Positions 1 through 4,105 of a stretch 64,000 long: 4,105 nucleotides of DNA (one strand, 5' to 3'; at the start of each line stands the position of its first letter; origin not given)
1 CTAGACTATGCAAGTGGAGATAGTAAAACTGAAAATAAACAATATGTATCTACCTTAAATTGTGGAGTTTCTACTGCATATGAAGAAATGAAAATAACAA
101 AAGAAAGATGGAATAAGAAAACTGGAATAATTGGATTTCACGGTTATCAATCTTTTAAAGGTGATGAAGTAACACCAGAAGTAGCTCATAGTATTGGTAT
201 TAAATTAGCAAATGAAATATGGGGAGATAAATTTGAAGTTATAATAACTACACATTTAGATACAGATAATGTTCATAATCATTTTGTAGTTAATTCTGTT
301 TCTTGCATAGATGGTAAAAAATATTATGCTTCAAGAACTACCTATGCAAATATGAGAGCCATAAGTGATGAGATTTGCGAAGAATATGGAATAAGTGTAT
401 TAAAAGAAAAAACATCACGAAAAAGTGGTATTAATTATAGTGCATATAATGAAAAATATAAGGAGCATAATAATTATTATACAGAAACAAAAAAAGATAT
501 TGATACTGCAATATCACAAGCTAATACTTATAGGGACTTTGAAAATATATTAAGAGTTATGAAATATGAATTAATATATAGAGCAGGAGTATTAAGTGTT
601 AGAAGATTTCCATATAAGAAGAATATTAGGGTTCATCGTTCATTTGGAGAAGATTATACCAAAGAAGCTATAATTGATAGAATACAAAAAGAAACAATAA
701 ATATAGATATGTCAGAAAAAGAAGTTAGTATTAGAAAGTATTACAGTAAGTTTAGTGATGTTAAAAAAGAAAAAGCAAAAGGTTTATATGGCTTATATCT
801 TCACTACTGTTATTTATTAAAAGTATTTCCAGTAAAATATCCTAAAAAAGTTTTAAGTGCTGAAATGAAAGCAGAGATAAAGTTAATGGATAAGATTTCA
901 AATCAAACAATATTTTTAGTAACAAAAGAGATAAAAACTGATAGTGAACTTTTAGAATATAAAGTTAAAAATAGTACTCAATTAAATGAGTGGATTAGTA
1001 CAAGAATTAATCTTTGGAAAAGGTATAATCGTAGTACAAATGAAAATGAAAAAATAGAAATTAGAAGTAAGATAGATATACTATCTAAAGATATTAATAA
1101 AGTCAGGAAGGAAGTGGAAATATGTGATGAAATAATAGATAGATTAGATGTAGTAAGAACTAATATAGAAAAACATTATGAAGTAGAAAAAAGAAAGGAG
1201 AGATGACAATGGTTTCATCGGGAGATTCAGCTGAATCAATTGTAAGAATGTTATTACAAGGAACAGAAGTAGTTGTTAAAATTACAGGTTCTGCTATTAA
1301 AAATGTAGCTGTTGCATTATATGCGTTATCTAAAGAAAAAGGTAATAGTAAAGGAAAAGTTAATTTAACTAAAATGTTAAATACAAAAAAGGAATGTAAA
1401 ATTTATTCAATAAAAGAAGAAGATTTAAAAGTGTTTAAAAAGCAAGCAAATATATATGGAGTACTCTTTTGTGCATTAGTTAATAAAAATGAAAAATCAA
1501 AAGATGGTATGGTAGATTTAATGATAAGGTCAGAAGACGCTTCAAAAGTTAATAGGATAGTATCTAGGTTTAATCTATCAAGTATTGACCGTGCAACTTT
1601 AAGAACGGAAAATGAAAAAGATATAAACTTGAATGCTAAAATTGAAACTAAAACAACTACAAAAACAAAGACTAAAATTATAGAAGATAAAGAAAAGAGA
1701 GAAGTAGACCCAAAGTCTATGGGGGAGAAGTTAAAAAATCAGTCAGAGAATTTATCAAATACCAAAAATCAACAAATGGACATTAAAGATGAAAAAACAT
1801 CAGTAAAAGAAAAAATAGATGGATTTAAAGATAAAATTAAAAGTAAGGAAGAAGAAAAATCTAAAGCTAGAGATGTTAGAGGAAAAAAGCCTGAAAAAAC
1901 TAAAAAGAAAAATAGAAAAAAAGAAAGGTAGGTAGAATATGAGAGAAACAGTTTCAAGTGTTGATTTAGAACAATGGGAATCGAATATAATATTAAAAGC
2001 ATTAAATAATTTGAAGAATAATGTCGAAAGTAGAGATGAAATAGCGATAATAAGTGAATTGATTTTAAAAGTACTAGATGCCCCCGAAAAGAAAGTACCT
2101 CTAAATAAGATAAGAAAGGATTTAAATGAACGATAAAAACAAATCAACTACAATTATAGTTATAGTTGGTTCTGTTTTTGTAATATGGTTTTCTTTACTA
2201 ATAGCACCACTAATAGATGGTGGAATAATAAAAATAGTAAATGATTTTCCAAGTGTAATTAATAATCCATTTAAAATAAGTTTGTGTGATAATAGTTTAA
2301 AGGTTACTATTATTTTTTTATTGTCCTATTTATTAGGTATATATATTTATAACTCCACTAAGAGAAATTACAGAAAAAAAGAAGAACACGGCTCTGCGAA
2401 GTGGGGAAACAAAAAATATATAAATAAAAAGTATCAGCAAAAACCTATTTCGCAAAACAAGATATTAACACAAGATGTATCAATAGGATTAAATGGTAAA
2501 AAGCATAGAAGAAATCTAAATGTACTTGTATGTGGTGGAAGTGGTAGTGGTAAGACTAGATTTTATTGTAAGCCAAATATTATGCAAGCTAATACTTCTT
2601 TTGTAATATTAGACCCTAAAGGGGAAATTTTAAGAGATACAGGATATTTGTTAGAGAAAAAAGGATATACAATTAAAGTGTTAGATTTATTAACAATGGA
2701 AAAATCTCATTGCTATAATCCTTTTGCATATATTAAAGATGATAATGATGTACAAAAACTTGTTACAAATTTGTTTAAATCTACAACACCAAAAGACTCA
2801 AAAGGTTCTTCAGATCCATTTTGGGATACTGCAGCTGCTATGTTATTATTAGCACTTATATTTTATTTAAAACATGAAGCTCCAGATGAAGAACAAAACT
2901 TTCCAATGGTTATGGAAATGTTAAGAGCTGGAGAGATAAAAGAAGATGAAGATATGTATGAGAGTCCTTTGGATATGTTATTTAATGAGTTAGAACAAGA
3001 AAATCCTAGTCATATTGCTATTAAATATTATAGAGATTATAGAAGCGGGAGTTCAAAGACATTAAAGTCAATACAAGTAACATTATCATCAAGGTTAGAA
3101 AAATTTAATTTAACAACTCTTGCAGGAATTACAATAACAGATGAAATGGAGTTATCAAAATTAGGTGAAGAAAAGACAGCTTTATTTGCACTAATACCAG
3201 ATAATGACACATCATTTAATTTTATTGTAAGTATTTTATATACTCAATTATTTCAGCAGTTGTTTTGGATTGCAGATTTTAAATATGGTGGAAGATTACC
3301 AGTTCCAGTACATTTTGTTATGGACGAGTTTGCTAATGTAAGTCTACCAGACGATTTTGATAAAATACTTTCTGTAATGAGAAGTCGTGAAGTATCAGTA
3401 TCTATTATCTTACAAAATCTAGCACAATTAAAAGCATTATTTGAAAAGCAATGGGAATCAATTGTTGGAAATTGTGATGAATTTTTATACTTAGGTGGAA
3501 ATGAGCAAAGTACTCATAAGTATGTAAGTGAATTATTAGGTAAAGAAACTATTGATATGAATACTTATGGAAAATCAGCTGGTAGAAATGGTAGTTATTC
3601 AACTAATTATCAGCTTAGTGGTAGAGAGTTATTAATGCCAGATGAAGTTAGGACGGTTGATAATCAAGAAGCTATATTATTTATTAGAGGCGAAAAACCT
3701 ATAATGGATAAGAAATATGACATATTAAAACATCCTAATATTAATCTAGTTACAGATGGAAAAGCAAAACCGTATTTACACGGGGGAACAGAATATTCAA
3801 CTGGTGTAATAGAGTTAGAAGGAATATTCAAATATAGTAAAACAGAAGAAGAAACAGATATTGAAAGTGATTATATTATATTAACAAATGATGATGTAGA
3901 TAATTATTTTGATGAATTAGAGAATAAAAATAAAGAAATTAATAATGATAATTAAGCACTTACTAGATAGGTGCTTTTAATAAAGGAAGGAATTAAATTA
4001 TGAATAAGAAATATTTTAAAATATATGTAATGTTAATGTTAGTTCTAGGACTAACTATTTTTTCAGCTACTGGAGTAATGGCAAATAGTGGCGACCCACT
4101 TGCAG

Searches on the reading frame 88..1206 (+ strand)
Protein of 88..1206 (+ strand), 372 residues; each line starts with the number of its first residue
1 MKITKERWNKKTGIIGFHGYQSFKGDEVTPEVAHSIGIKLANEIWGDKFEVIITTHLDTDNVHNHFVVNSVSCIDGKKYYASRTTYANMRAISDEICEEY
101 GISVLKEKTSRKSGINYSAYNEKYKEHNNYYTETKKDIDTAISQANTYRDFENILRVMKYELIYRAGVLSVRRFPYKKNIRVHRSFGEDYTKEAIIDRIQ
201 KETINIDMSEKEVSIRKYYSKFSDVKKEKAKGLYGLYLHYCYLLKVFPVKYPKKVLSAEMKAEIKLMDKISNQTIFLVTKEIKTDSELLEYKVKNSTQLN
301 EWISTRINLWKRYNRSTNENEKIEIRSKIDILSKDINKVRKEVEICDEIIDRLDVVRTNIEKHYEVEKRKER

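Call 45: search_protein_families(library=pfam, proteins=[window:88-1206:+], max_evalue=0.0001)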
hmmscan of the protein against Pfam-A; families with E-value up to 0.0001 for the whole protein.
window:88-1206:+ (372 aa): 1 family
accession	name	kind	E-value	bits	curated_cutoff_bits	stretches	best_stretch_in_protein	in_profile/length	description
PF03432.20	Relaxase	-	1.1e-30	107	24.6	1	1-102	30-132/132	MobA/VirD2-like, nuclease domain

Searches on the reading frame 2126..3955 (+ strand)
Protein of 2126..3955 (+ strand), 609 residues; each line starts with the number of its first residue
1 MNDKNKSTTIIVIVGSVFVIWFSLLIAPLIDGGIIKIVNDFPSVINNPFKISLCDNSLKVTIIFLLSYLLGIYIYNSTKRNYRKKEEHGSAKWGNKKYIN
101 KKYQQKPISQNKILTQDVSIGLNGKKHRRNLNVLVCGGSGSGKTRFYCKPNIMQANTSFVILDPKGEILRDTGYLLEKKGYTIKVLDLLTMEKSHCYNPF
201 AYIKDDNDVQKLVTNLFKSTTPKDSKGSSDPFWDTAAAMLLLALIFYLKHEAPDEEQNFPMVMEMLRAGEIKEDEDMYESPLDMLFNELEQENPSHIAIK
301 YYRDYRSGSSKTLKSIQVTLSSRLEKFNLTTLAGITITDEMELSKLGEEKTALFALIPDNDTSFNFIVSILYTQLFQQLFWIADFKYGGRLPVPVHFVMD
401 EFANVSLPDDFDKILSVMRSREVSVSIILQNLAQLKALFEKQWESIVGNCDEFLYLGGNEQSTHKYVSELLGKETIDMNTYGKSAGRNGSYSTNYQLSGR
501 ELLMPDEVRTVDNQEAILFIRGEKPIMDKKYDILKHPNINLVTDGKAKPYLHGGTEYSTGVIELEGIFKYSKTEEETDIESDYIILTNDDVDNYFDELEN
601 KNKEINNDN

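Call 45: search_protein_families(library=pfam, proteins=[window:2126-3955:+], max_evalue=0.0001)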
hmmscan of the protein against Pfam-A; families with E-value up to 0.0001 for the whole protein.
window:2126-3955:+ (609 aa): 3 families
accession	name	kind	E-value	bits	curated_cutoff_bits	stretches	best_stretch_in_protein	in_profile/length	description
PF02534.20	T4SS-DNA_transf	-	6.1e-63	213.7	20.1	1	96-531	5-443/468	Type IV secretory system Conjugative DNA transfer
PF12696.13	TraG-D_C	-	2.5e-34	118.4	22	1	394-512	1-125/126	TraM recognition site of TraD and TraG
PF10412.15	TrwB_AAD_bind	-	1.9e-16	60.4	20.5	1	395-527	246-382/387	Type IV secretion-system coupling protein DNA-binding domain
